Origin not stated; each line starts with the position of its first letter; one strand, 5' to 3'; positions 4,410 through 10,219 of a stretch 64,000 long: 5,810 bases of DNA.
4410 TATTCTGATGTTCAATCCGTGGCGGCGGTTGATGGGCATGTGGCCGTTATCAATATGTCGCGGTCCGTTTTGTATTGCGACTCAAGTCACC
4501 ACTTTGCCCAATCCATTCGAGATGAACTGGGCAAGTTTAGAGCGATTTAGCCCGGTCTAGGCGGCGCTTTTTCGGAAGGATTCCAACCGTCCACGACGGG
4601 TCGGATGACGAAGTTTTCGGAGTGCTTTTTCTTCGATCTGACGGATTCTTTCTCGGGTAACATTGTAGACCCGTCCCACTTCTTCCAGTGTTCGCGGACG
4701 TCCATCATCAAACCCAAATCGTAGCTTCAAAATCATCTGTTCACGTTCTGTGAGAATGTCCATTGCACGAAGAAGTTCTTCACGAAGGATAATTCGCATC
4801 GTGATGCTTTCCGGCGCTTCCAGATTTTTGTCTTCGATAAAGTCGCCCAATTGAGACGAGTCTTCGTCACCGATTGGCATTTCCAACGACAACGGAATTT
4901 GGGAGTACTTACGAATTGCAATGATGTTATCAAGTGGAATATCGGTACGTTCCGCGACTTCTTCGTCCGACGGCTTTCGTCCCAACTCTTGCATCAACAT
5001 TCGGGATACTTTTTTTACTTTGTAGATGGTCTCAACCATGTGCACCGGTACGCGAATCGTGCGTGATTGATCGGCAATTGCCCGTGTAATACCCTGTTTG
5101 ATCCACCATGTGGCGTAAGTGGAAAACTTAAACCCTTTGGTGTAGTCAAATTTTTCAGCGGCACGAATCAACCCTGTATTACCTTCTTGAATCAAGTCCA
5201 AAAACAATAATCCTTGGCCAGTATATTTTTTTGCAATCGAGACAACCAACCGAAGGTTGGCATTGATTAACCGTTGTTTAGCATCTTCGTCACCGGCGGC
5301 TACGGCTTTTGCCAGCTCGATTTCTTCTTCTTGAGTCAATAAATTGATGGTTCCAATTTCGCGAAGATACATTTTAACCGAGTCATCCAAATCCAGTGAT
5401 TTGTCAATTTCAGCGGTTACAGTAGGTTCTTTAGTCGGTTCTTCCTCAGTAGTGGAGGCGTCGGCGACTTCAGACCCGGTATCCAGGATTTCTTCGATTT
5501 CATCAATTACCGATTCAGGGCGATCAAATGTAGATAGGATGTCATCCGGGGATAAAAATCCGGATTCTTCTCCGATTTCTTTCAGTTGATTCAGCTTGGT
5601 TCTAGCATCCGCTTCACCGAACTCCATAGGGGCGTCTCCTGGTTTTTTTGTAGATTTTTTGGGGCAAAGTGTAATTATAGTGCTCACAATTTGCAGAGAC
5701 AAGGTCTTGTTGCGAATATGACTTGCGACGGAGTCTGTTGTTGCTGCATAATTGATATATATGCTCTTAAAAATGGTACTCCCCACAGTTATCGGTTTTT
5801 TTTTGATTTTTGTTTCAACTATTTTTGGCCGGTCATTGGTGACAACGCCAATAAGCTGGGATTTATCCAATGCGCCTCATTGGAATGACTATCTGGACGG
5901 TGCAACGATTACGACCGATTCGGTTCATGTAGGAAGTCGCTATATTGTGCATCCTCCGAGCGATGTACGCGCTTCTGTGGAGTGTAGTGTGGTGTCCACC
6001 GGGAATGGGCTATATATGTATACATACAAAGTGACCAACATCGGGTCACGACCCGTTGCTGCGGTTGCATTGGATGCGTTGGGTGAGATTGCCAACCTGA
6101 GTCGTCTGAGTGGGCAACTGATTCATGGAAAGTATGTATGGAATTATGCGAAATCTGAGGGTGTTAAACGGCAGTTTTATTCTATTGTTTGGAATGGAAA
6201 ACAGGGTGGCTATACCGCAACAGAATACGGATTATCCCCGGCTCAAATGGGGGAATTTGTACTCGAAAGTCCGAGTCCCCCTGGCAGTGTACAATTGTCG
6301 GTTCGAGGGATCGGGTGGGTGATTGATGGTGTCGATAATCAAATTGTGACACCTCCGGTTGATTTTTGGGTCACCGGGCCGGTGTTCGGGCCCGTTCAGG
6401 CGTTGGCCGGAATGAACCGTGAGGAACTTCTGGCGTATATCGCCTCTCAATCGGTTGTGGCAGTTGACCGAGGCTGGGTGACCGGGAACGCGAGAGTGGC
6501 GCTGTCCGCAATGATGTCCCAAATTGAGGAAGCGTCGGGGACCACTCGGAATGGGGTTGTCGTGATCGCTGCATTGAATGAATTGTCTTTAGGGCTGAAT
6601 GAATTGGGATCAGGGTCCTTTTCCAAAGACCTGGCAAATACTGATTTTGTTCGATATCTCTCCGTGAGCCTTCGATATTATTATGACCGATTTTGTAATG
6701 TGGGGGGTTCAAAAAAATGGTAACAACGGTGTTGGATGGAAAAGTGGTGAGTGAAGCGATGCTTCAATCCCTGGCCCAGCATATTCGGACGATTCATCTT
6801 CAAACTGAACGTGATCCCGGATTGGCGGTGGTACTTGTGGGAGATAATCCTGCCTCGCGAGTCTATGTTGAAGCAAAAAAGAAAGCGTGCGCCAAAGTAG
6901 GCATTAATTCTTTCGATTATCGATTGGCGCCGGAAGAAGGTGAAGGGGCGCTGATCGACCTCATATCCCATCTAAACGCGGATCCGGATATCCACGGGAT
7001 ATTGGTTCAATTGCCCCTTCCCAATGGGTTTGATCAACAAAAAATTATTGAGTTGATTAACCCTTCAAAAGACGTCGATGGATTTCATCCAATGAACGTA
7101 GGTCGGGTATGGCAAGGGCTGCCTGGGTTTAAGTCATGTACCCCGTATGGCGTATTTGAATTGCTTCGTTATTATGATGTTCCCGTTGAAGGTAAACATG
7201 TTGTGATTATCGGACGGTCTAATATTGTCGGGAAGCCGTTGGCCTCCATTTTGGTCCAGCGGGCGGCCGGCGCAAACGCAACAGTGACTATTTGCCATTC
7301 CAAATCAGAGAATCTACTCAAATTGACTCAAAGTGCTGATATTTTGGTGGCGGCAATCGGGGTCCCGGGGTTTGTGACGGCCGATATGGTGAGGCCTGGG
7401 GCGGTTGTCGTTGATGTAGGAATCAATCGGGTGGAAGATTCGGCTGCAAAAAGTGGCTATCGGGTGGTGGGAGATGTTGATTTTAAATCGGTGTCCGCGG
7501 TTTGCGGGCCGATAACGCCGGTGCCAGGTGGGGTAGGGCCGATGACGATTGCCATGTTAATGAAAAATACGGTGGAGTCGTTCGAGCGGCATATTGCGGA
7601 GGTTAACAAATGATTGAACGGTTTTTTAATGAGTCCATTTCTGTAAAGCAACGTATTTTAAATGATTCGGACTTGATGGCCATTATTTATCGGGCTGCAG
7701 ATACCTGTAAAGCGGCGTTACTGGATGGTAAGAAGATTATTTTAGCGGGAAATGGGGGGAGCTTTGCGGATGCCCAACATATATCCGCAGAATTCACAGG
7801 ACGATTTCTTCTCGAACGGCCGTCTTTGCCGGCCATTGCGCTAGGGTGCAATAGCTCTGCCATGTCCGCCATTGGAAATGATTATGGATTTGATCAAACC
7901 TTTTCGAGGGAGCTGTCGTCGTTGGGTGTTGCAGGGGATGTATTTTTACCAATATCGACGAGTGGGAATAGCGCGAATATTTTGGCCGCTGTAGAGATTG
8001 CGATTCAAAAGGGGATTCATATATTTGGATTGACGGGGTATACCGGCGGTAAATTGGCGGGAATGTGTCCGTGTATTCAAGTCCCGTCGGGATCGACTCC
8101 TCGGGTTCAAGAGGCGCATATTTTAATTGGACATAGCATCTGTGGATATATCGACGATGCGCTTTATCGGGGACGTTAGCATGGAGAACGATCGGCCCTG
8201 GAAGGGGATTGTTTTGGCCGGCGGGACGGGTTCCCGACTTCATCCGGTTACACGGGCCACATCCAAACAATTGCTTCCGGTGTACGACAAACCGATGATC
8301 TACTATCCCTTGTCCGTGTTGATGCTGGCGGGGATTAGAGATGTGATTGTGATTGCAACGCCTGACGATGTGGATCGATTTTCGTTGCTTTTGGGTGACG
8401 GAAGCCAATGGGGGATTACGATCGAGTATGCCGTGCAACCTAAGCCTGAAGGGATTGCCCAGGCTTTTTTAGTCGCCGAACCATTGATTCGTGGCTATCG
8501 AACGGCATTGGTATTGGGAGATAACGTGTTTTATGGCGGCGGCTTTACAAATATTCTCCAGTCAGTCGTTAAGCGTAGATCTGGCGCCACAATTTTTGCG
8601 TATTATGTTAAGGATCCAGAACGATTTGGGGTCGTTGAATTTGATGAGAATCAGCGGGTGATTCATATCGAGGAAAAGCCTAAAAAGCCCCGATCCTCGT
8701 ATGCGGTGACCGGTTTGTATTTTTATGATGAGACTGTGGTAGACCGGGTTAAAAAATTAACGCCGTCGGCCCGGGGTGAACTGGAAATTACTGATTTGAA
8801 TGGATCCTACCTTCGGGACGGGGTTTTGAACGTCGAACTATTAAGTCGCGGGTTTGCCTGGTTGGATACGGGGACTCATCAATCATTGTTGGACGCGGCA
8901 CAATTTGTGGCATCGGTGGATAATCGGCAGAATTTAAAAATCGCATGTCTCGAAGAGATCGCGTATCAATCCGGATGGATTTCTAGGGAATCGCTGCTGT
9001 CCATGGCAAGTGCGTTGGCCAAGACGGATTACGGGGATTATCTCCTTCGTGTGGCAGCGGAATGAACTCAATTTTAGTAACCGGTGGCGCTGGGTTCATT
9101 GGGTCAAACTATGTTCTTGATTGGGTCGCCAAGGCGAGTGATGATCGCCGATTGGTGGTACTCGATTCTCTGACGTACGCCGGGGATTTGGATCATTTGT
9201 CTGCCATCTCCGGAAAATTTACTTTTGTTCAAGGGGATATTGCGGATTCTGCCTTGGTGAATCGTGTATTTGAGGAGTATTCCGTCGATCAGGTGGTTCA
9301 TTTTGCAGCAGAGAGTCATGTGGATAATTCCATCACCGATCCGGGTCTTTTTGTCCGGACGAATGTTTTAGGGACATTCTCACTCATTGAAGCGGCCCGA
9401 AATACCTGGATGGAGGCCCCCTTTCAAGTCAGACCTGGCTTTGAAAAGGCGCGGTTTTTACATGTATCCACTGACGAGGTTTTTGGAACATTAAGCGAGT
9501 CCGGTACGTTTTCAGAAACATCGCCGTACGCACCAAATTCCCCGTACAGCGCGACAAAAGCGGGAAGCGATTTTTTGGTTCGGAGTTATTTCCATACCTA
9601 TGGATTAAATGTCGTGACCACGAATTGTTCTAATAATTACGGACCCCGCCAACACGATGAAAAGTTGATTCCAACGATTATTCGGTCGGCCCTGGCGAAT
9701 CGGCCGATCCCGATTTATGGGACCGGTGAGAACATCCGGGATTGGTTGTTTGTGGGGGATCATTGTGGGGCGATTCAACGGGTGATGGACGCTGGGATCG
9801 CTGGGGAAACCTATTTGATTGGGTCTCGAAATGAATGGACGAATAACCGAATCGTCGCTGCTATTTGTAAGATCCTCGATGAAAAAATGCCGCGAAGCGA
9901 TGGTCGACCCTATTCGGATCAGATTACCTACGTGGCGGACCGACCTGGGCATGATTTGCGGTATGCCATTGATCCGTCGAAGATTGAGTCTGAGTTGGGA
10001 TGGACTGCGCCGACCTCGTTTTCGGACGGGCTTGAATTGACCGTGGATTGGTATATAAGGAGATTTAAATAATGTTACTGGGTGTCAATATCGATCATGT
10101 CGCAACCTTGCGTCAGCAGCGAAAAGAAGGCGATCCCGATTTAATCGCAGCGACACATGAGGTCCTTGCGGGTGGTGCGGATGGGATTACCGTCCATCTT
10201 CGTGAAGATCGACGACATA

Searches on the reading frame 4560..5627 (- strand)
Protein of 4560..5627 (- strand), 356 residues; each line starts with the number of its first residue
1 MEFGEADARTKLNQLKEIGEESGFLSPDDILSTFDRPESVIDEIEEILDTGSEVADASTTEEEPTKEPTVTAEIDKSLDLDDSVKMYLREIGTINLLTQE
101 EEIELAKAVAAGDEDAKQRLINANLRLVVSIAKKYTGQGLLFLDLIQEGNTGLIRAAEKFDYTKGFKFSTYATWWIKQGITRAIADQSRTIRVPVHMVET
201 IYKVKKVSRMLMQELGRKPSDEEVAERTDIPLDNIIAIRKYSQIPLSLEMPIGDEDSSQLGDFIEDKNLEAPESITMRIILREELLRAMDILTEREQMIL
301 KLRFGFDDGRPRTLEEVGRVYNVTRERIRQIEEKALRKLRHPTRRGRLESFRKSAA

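Call 29: find_homologous_proteins(query=window:4560-5627:-, max_evalue=1e-30)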
Query window:4560-5627:- (356 aa): 8000 proteins with E <= 1e-30 among 8000 candidates; the best 120 are listed.
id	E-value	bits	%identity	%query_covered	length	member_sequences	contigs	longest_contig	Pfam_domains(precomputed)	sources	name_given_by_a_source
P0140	4.9e-223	757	100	100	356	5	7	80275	PF04545.23,PF00140.26,PF04542.21,PF04539.23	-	-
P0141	5.4e-208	708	93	100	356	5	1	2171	PF04545.23,PF00140.26,PF04542.21,PF04539.23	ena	-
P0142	3.3e-206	702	91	100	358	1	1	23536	PF04545.23,PF00140.26,PF04542.21,PF04539.23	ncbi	-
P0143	3.3e-206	702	92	99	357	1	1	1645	PF04545.23,PF00140.26,PF04542.21,PF04539.23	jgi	-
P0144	2.5e-202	689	-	-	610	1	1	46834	PF12840.14,PF04545.23,PF00140.26,PF03979.20,PF04542.21,PF04539.23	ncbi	-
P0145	1.5e-190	651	84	99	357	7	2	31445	PF04545.23,PF00140.26,PF03979.20,PF04542.21,PF04539.23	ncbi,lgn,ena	-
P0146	2.7e-190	650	84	99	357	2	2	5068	PF04545.23,PF00140.26,PF03979.20,PF04542.21,PF04539.23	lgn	-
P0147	1.6e-189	647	84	99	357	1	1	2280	PF04545.23,PF00140.26,PF04542.21,PF04539.23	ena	-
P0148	2.6e-186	637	85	99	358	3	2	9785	PF04545.23,PF00140.26,PF04542.21,PF04539.23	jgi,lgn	-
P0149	2.2e-184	630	84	99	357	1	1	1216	PF04545.23,PF00140.26,PF04542.21,PF04539.23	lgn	-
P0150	2.3e-184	630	84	99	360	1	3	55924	PF04545.23,PF00140.26,PF04542.21,PF04539.23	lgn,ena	-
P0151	2.3e-184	630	84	99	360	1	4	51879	PF04545.23,PF00140.26,PF04542.21,PF04539.23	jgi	-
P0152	6.0e-184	629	83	99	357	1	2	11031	PF04545.23,PF00140.26,PF04542.21,PF04539.23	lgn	-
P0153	6.0e-184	629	83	99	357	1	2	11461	PF04545.23,PF00140.26,PF04542.21,PF04539.23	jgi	-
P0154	9.8e-184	628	83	99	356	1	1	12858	PF04545.23,PF00140.26,PF04542.21,PF04539.23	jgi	-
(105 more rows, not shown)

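Call 67: find_encoding_contigs(protein=P0142, flank=10000, max_places=3)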
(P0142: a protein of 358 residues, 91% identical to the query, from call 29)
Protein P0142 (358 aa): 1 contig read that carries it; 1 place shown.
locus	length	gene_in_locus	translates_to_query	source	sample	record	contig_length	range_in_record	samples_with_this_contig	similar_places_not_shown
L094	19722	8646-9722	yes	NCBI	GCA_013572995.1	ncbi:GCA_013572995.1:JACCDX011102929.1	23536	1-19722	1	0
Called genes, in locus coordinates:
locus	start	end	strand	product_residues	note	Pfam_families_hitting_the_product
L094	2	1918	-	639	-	?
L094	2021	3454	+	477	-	PF03448:MgtE_N, PF00571:CBS, PF01769:MgtE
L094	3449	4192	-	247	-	PF03740:PdxJ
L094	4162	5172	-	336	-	PF01073:3Beta_HSD, PF01370:Epimerase, PF02719:Polysacc_synt_2, PF04321:RmlD_sub_bind, PF07993:NAD_binding_4, PF16363:GDP_Man_Dehyd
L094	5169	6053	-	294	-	PF00483:NTP_transferase, PF12804:NTP_transf_3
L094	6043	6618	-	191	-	PF13580:SIS_2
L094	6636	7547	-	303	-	PF00763:THF_DHG_CYH, PF02882:THF_DHG_CYH_C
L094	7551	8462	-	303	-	-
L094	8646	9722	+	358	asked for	PF00140:Sigma70_r1_2, PF04542:Sigma70_r2, PF04539:Sigma70_r3, PF04545:Sigma70_r4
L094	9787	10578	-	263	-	PF00215:OMPdecase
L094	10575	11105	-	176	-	PF00156:Pribosyltran (weak)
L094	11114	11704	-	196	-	PF01386:Ribosomal_L25p, PF14693:Ribosomal_TL5_C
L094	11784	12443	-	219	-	PF00730:HhH-GPD, PF00633:HHH (weak)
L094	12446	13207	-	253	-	PF03372:Exo_endo_phos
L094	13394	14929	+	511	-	PF00682:HMGL-like, PF22617:HCS_D2, PF08502:LeuA_dimer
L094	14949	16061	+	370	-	PF00180:Iso_dh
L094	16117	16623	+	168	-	PF01812:5-FTHF_cyc-lig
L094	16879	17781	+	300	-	PF00153:Mito_carr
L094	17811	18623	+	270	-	PF00153:Mito_carr (faint)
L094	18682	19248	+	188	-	PF08207:EFP_N, PF01132:EFP, PF09285:Elong-fact-P_C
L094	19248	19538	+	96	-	PF11950:DUF3467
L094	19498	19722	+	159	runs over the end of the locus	PF00383:dCMP_cyt_deam_1, PF14437:MafB19-deam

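Call 68: find_encoding_contigs(protein=P0145, flank=10000, max_places=3)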
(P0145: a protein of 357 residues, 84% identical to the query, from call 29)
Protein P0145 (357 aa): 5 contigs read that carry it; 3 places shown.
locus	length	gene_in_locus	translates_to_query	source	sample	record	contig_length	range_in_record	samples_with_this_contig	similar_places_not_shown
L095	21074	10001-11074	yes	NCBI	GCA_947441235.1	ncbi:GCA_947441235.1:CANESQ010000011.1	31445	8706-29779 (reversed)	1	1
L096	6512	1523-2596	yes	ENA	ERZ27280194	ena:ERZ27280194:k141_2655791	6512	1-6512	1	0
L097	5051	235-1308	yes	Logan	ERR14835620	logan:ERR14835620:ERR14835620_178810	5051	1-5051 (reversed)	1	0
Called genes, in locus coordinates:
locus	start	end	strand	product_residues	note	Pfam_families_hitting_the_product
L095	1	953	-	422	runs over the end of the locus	-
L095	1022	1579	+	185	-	PF03968:LptD_N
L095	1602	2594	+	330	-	PF00890:FAD_binding_2 (faint), PF01266:DAO (faint), PF01946:Thi4 (weak), PF07992:Pyr_redox_2, PF12831:FAD_oxidored, PF13450:NAD_binding_8 (faint), PF13738:Pyr_redox_3, PF00070:Pyr_redox (weak)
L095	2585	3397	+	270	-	PF07685:GATase_3 (weak), PF13507:GATase_5, PF00117:GATase, PF01965:DJ-1_PfpI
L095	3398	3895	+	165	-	-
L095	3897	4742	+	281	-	PF00535:Glycos_transf_2, PF10111:Glyco_tranf_2_2, PF13641:Glyco_tranf_2_3, PF13632:Glyco_trans_2_3 (weak), PF02709:Glyco_transf_7C (weak)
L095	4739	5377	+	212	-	PF13432:TPR_16 (faint), PF13174:TPR_6 (faint), PF13176:TPR_7 (faint), PF13181:TPR_8 (faint), PF13424:TPR_12 (faint), PF00515:TPR_1 (weak), PF13414:TPR_11, PF14559:TPR_19, +5 more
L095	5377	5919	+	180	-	PF06835:LptC (faint)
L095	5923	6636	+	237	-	PF01479:S4 (weak), PF00849:PseudoU_synth_2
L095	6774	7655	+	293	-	PF00701:DHDPS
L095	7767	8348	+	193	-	PF01386:Ribosomal_L25p, PF14693:Ribosomal_TL5_C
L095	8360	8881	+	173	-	PF00156:Pribosyltran (weak)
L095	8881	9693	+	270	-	PF00215:OMPdecase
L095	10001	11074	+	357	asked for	PF03979:Sigma70_r1_1 (faint), PF00140:Sigma70_r1_2, PF04542:Sigma70_r2, PF04539:Sigma70_r3, PF04545:Sigma70_r4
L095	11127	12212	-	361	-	PF02350:Epimerase_2, PF13579:Glyco_trans_4_4 (faint)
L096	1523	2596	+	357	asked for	PF03979:Sigma70_r1_1 (faint), PF00140:Sigma70_r1_2, PF04542:Sigma70_r2, PF04539:Sigma70_r3, PF04545:Sigma70_r4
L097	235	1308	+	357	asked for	PF03979:Sigma70_r1_1 (faint), PF00140:Sigma70_r1_2, PF04542:Sigma70_r2, PF04539:Sigma70_r3, PF04545:Sigma70_r4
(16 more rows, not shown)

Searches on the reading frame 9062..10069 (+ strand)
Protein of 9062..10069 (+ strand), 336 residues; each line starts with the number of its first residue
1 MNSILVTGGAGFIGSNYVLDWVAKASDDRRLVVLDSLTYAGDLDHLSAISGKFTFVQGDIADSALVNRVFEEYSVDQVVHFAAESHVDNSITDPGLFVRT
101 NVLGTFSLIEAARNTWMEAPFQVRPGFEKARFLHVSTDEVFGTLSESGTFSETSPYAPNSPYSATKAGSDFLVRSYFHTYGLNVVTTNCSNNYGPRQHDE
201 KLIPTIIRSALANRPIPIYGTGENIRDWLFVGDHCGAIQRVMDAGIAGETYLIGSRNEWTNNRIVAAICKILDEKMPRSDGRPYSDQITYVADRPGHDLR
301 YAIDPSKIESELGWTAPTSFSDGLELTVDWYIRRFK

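Call 26: list_cluster_members(proteins=[window:9062-10069:+, window:15519-16913:-, window:6717-7610:+, window:1017-1778:+, window:41010-44111:-])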
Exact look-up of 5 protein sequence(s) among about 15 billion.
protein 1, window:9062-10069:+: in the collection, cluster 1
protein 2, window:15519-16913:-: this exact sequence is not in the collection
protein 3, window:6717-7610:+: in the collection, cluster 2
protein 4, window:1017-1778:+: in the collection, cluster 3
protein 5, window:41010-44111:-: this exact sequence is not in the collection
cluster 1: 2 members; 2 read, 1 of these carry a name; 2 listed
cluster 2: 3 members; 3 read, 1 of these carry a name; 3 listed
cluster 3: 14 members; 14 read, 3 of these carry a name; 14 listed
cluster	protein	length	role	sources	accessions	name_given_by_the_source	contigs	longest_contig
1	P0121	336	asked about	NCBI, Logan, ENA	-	-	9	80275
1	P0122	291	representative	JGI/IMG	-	dTDP-glucose 4,6-dehydratase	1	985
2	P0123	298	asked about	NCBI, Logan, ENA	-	-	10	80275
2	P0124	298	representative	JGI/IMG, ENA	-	methylenetetrahydrofolate dehydrogenase (NADP+)/methenyltetrahydrofolate cyclohydrolase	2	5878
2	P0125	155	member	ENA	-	-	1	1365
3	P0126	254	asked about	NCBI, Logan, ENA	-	-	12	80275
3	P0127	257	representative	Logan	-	-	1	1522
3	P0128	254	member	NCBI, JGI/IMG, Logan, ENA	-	exodeoxyribonuclease III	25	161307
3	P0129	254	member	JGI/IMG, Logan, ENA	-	exodeoxyribonuclease-3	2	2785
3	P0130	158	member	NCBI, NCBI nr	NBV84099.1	exodeoxyribonuclease III, partial [bacterium] | exodeoxyribonuclease III [bacterium]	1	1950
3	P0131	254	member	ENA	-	-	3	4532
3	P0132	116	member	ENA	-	-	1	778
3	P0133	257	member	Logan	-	-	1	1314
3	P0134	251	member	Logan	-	-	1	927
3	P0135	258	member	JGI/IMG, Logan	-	-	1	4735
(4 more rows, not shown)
